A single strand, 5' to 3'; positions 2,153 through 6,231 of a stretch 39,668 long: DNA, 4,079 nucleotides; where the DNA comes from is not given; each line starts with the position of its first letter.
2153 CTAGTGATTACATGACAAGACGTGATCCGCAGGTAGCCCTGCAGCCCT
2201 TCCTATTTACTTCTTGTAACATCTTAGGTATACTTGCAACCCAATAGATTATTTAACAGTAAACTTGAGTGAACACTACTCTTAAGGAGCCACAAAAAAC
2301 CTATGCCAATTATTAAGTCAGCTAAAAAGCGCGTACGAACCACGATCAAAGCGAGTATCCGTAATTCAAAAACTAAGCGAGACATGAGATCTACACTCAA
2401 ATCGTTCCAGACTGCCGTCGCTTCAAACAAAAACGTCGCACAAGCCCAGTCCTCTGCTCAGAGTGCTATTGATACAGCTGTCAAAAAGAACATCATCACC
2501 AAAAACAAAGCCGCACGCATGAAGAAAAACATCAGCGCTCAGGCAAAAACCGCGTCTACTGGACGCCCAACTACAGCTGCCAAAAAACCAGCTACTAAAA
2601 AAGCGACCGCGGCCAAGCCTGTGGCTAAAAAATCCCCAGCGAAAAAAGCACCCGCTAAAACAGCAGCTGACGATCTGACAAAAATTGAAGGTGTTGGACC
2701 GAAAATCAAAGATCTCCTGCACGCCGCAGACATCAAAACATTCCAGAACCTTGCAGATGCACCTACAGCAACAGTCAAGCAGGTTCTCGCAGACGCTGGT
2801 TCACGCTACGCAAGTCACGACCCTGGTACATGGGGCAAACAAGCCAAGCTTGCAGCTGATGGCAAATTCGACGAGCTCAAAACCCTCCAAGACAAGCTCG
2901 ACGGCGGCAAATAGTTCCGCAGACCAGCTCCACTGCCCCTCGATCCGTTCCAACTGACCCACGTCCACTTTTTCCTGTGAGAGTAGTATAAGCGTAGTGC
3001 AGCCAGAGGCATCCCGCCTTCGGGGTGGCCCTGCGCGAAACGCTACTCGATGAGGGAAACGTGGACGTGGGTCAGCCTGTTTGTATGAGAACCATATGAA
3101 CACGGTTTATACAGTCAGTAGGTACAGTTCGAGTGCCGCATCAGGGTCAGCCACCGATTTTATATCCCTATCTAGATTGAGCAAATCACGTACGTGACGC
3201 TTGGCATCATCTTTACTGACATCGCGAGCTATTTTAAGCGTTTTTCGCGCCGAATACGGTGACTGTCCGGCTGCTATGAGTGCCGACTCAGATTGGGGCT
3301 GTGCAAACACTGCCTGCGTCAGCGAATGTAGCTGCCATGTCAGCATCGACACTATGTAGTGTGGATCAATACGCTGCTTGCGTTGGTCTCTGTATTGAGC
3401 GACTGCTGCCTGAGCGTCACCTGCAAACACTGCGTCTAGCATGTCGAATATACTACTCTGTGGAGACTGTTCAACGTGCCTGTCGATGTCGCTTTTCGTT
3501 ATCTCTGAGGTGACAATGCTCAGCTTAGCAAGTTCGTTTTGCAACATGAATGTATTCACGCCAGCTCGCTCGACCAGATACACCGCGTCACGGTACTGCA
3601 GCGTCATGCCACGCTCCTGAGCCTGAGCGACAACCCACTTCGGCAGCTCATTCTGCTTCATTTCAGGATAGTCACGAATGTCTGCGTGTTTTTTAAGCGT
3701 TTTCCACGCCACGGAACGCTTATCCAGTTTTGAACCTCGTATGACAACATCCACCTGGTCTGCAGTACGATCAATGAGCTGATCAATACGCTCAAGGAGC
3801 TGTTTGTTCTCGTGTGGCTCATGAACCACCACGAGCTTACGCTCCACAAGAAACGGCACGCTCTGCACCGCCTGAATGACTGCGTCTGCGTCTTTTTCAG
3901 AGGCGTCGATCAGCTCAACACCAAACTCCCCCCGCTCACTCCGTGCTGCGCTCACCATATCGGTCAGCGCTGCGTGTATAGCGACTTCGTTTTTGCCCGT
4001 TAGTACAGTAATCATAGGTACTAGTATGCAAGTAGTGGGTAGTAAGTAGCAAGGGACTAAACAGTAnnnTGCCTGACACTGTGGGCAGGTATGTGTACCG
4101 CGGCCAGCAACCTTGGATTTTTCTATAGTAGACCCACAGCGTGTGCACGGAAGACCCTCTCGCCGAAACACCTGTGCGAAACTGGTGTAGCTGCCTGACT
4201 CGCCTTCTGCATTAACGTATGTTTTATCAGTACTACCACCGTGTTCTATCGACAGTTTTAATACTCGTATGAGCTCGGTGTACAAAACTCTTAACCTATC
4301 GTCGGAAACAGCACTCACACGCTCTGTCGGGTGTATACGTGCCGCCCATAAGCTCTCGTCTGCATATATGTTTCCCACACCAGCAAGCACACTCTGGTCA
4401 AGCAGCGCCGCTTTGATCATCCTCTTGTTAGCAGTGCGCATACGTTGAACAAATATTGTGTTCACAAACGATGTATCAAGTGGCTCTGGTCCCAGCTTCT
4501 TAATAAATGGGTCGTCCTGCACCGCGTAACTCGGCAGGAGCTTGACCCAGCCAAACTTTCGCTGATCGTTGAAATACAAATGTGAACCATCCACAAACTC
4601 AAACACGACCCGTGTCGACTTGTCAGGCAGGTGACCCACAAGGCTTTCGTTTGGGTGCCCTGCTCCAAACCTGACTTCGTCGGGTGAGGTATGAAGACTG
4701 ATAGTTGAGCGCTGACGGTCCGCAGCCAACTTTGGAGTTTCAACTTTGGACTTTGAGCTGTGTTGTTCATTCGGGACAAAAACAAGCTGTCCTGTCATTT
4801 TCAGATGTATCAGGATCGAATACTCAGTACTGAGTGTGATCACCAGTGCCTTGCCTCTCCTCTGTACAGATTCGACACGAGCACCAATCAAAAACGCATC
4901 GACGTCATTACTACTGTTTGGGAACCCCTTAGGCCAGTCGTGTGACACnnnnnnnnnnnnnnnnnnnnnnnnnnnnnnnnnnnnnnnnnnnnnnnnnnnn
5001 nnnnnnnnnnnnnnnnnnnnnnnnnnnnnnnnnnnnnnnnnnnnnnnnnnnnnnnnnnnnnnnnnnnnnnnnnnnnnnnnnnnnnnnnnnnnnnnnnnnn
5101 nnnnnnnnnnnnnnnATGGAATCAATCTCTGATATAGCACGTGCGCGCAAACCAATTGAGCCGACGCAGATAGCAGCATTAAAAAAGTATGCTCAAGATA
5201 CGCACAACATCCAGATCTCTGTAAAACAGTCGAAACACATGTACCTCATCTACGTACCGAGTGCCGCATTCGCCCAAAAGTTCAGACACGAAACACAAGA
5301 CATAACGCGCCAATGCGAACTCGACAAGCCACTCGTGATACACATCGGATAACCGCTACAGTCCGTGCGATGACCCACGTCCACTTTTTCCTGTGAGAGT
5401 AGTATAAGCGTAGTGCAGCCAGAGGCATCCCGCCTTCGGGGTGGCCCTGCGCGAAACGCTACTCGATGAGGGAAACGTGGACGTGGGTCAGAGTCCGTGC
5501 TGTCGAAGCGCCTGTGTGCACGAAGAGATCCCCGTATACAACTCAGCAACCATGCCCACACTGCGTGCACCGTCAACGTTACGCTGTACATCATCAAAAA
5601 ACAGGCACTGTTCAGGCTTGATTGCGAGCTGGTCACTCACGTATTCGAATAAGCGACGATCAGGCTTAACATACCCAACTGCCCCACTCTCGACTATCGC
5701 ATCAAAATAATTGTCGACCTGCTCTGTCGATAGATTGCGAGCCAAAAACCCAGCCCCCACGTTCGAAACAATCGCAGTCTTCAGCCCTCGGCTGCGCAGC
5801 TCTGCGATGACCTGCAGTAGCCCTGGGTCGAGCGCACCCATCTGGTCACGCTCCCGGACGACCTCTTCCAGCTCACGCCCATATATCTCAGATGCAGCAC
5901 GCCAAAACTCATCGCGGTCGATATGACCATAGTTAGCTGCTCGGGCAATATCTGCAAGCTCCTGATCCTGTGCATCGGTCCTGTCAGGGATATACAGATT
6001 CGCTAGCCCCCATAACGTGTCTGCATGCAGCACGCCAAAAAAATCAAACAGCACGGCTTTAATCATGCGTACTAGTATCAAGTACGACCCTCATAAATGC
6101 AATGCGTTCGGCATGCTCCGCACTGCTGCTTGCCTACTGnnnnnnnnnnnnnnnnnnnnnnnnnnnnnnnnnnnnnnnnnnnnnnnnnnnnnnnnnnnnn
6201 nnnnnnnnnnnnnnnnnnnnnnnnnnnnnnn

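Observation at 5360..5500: Copy 2 inserted exactly at a stop codon in a 3-nt convergent junction, with a 9-bp duplication and the reading frame preserved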

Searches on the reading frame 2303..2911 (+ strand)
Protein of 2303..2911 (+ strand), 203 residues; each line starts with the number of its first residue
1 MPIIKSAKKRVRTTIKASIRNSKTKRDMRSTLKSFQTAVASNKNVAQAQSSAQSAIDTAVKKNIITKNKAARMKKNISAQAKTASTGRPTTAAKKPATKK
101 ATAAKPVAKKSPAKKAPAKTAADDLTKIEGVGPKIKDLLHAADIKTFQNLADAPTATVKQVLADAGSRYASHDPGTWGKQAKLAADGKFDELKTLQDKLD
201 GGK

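Call 18: search_protein_families(library=pfam, proteins=[window:2303-2911:+])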
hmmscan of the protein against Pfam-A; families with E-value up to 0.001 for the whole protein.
window:2303-2911:+ (203 aa): 2 families
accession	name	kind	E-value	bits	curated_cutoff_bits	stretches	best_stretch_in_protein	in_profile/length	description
PF01649.23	Ribosomal_S20p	-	7.5e-14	52.6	29.5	1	4-80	3-81/83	Ribosomal protein S20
PF14520.12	HHH_5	-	0.0001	23.1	27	1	123-160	2-39/57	Helix-hairpin-helix domain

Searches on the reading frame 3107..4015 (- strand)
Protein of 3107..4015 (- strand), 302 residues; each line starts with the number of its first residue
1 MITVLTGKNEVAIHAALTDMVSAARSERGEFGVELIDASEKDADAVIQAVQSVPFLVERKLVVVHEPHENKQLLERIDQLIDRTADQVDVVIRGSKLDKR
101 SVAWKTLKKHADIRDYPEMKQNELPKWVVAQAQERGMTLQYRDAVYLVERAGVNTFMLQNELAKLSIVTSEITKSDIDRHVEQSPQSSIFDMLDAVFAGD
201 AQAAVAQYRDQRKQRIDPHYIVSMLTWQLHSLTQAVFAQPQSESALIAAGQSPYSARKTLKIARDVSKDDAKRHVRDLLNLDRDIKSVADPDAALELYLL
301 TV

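Call 18: search_protein_families(library=pfam, proteins=[window:3110-4015:-])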
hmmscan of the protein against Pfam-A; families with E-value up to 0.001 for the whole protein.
window:3110-4015:- (302 aa): 3 families
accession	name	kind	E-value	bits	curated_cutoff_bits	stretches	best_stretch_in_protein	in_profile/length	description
PF21694.2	DNA_pol3_delta_C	-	5.1e-15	56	27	1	187-301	2-120/121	DNA polymerase III delta subunit, C-terminal domain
PF06144.19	DNA_pol3_delta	-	3.4e-13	50.1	21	1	4-112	2-119/124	DNA polymerase III, delta subunit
PF12169.13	DNA_pol3_gamma3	-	5.2e-08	33.2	24.4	1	186-300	15-125/143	DNA polymerase III subunits gamma and tau domain III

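Call 68: find_encoding_contigs(protein=window:3107-4015:-, flank=1500, max_places=8)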
Protein window:3107-4015:- (302 aa): 1 contig read that carries it; 1 place shown.
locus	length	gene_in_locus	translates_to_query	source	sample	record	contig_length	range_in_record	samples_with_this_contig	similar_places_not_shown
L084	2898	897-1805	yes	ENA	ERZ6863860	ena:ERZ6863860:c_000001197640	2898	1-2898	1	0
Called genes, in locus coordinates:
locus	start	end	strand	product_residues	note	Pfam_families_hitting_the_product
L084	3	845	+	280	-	?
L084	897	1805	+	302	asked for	PF06144:DNA_pol3_delta, PF12169:DNA_pol3_gamma3, PF21694:DNA_pol3_delta_C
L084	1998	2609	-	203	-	PF01649:Ribosomal_S20p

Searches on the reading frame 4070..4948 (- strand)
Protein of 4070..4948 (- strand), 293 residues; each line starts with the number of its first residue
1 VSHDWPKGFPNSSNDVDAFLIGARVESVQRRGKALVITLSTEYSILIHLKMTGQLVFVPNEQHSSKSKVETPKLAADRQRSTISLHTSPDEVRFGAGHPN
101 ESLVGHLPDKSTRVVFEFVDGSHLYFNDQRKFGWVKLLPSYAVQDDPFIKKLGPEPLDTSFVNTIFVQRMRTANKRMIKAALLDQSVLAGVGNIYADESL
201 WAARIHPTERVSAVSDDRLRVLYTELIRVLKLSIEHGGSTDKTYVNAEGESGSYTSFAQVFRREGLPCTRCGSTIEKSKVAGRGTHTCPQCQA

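Call 18: search_protein_families(library=pfam, proteins=[window:4070-4948:-])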
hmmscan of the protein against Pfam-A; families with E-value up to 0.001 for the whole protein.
window:4070-4948:- (293 aa): 3 families
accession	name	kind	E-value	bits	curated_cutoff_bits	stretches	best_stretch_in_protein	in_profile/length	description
PF06831.19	H2TH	-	5.3e-26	90.9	34.7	1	152-242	1-90/93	Formamidopyrimidine-DNA glycosylase H2TH domain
PF01149.29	Fapy_DNA_glyco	-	9e-17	62.2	25.5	1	12-134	39-116/117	Formamidopyrimidine-DNA glycosylase N-terminal domain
PF06827.20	zf-FPG_IleRS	-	4.1e-09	36.5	21.3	1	265-292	1-28/30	Zinc finger found in FPG and IleRS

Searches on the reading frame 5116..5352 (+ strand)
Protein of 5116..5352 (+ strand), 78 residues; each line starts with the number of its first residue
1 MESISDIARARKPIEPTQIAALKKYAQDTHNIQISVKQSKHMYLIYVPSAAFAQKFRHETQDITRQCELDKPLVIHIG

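Call 67: find_encoding_contigs(protein=window:5116-5352:+, flank=1500, max_places=8)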
Protein window:5116-5352:+ (78 aa): no gene with exactly this product is on record in the collection.

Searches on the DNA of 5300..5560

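Call 12: search_rna_families(source=window, start=5300, end=5560, threshold=evalue, max_evalue=10, show_alignments=3)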
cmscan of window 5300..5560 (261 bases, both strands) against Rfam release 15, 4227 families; matches with E-value up to 10: 1.
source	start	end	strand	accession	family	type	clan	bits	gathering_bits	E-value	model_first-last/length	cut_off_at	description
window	5388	5427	+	RF00612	SNORD75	Gene; snRNA; snoRNA; CD-box;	-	15.7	50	0.21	1-62/62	no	Small nucleolar RNA SNORD75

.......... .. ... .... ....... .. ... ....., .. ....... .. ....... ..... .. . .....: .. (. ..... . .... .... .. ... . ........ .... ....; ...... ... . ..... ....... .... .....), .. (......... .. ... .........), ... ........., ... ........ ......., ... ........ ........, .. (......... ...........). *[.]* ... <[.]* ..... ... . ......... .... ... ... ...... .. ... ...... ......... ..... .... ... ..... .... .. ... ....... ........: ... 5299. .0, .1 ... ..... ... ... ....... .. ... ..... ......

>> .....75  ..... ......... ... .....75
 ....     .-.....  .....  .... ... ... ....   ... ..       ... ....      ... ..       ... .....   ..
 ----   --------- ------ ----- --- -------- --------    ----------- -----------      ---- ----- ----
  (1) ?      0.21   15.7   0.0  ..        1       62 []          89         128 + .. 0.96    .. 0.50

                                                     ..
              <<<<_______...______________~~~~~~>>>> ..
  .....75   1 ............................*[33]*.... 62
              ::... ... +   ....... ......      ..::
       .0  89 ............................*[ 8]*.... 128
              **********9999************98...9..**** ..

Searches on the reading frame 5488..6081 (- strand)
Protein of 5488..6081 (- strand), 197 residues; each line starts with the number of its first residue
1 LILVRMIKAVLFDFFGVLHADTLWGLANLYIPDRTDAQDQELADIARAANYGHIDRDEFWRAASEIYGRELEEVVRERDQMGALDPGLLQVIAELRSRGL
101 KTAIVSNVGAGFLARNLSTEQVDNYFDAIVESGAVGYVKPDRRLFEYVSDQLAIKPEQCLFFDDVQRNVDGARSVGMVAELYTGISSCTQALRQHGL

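Call 16: find_encoding_contigs(protein=window:5488-6081:-, flank=6000, max_places=10)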
Protein window:5488-6081:- (197 aa): no gene with exactly this product is on record in the collection.
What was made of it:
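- Tried and rejected: The 197-aa HAD ORF and the 78-aa small protein are not on record (calls 16, 67).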

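Call 18: search_protein_families(library=pfam, proteins=[window:5491-6081:-])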
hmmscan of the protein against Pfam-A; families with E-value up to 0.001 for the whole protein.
window:5491-6081:- (197 aa): 4 families
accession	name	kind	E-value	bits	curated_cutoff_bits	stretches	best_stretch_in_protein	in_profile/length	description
PF00702.32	Hydrolase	-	4.7e-18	66.7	26.4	1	7-176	1-191/191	haloacid dehalogenase-like hydrolase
PF13419.12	HAD_2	-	1.1e-14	55.4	23.8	1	68-177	66-173/178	Haloacid dehalogenase-like hydrolase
PF12710.13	HAD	-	0.00013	22.9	27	1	37-132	32-130/189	haloacid dehalogenase-like hydrolase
PF12689.13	Acid_PPase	-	0.00071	19.9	27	0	84-179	46-147/169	Acid Phosphatase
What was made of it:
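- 5488..6066 (-): HAD-family hydrolase gene (192 aa from ATG 6066; the ORF extends to TTG 6081). Pfam Hydrolase/HAD_2 (call 18).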

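Call 19: find_homologous_proteins(query=window:5491-6081:-)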
Query window:5491-6081:- (197 aa): 16 proteins with E <= 0.001 among 234 candidates.
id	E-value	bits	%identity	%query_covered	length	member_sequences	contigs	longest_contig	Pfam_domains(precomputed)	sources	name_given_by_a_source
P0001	7.2e-122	422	100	97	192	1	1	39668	PF13419.13,PF00702.33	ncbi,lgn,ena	-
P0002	8.6e-77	275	62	97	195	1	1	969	PF13419.13,PF00702.33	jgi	-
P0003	1.4e-61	226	51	97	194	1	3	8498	PF13419.13,PF00702.33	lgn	-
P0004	1.5e-59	219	49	97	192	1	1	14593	PF13419.13,PF00702.33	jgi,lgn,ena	-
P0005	1.1e-54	203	45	97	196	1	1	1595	PF13419.13,PF00702.33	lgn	-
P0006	2.1e-52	196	46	97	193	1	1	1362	PF13419.13,PF00702.33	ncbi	-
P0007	1.2e-50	190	48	95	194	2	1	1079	PF13419.13,PF00702.33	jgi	-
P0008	4.6e-42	162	41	96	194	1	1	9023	PF13419.13,PF00702.33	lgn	-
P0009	7.2e-22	96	37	90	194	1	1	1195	PF13419.13,PF00702.33,PF13242.13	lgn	-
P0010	2.1e-19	88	31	97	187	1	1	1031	PF13419.13,PF00702.33,PF06888.19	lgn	-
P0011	2.5e-9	55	43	47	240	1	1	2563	PF13419.13,PF00702.33,PF13242.13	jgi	jgi:putative hydrolase of the HAD superfamily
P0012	3.9e-9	55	32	87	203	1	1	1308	PF13419.13,PF00702.33,PF13242.13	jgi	jgi:putative hydrolase of the HAD superfamily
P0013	2.1e-6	46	37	47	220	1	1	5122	PF13419.13,PF00702.33,PF13242.13,PF12710.14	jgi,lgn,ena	-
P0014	3.9e-6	45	41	44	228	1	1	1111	PF13419.13,PF13344.13,PF00702.33,PF13242.13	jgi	jgi:putative hydrolase of the HAD superfamily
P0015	4.5e-6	45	25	88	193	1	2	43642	PF13419.13,PF00702.33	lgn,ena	-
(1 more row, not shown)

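Call 21: find_encoding_contigs(protein=P0001, flank=3000, max_places=5)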
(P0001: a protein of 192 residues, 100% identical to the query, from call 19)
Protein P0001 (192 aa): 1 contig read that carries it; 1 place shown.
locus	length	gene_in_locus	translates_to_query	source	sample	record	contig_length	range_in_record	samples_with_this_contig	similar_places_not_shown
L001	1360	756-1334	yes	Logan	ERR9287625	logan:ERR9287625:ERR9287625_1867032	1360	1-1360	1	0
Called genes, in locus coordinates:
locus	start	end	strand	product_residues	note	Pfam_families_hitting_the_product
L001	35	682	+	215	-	-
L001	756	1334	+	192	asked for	PF00702:Hydrolase, PF13419:HAD_2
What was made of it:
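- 5488..6066 (-): Gene call P0001 (calls 19, 21).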

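Call 24: find_encoding_contigs(protein=P0003, flank=5000, max_places=3)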
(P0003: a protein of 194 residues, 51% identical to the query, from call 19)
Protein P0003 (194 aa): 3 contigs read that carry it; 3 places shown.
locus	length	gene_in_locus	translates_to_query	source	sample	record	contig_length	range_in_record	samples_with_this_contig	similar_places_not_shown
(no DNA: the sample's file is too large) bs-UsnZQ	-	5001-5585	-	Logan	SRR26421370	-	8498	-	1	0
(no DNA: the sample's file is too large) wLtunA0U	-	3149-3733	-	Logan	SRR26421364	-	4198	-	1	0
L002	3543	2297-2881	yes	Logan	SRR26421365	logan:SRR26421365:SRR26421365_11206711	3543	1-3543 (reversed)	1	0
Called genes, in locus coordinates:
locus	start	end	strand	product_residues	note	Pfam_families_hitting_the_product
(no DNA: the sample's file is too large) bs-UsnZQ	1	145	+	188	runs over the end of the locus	PF00702:Hydrolase, PF13419:HAD_2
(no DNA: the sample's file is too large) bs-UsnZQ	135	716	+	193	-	PF06197:DUF998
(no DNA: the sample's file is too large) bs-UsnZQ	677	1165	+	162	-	PF00293:NUDIX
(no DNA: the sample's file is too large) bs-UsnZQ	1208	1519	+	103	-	PF22180:RH3_dom (weak), PF19807:DUF6290 (weak)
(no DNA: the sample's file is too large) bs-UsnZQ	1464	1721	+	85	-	PF05016:ParE_toxin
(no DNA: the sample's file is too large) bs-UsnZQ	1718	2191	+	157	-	PF00293:NUDIX (weak)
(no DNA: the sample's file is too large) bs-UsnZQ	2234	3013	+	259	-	PF00248:Aldo_ket_red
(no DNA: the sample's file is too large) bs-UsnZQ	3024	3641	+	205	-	PF13489:Methyltransf_23, PF08241:Methyltransf_11, PF08242:Methyltransf_12, PF13649:Methyltransf_25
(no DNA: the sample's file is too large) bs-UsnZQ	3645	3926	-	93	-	-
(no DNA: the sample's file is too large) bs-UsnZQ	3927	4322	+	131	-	PF00293:NUDIX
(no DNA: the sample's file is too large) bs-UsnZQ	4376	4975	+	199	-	-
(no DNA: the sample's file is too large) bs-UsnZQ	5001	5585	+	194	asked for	PF00702:Hydrolase, PF13419:HAD_2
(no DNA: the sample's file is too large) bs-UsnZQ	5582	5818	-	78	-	-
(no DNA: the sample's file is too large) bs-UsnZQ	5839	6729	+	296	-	PF01149:Fapy_DNA_glyco, PF06831:H2TH, PF06827:zf-FPG_IleRS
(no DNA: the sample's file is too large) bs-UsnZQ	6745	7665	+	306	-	PF06144:DNA_pol3_delta, PF12169:DNA_pol3_gamma3 (weak), PF21694:DNA_pol3_delta_C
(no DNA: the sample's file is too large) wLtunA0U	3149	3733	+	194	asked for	PF00702:Hydrolase, PF13419:HAD_2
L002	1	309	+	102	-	?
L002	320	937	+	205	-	PF13489:Methyltransf_23, PF08241:Methyltransf_11, PF08242:Methyltransf_12, PF13649:Methyltransf_25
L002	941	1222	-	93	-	-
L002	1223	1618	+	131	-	PF00293:NUDIX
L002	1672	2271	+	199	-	-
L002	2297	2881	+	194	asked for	PF00702:Hydrolase, PF13419:HAD_2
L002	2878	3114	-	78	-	-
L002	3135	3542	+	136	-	?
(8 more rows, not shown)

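Call 25: find_encoding_contigs(protein=P0004, flank=5000, max_places=3)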
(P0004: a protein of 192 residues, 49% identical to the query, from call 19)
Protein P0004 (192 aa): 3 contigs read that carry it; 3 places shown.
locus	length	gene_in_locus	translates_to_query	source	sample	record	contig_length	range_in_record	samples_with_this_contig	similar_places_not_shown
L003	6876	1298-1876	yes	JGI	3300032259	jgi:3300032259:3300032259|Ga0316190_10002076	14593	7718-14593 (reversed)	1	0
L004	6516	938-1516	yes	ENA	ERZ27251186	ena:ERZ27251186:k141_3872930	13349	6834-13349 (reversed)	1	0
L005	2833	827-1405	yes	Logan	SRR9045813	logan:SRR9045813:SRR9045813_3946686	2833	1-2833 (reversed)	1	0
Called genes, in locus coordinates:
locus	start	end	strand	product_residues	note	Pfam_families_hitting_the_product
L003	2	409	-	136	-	?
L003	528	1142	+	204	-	-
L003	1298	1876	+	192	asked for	PF00702:Hydrolase, PF13419:HAD_2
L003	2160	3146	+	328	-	PF01149:Fapy_DNA_glyco, PF06831:H2TH, PF06827:zf-FPG_IleRS (weak)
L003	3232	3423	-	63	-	-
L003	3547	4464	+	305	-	PF06144:DNA_pol3_delta, PF21694:DNA_pol3_delta_C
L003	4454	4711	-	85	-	PF01649:Ribosomal_S20p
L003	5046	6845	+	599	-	-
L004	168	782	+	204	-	-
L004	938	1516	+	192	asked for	PF00702:Hydrolase, PF13419:HAD_2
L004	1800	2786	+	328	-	PF01149:Fapy_DNA_glyco, PF06831:H2TH, PF06827:zf-FPG_IleRS (weak)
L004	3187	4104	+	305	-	PF06144:DNA_pol3_delta, PF21694:DNA_pol3_delta_C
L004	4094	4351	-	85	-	PF01649:Ribosomal_S20p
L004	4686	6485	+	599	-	-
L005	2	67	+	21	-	?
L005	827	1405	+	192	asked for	PF00702:Hydrolase, PF13419:HAD_2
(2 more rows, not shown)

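Call 26: find_encoding_contigs(protein=P0002, flank=5000, max_places=3)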
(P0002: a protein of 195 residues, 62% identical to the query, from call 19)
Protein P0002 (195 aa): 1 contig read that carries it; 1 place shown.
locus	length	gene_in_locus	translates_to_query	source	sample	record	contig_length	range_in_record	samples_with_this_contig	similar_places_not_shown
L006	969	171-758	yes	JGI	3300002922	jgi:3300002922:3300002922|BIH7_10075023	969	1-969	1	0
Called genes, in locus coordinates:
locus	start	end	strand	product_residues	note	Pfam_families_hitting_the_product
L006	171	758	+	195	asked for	PF00702:Hydrolase, PF13419:HAD_2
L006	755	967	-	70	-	?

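Call 62: list_cluster_members(proteins=[P0001])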
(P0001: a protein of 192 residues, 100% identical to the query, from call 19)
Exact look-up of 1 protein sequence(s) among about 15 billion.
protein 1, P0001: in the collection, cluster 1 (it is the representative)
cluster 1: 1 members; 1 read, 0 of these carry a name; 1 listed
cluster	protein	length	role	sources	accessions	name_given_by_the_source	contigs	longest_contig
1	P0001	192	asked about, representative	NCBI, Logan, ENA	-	-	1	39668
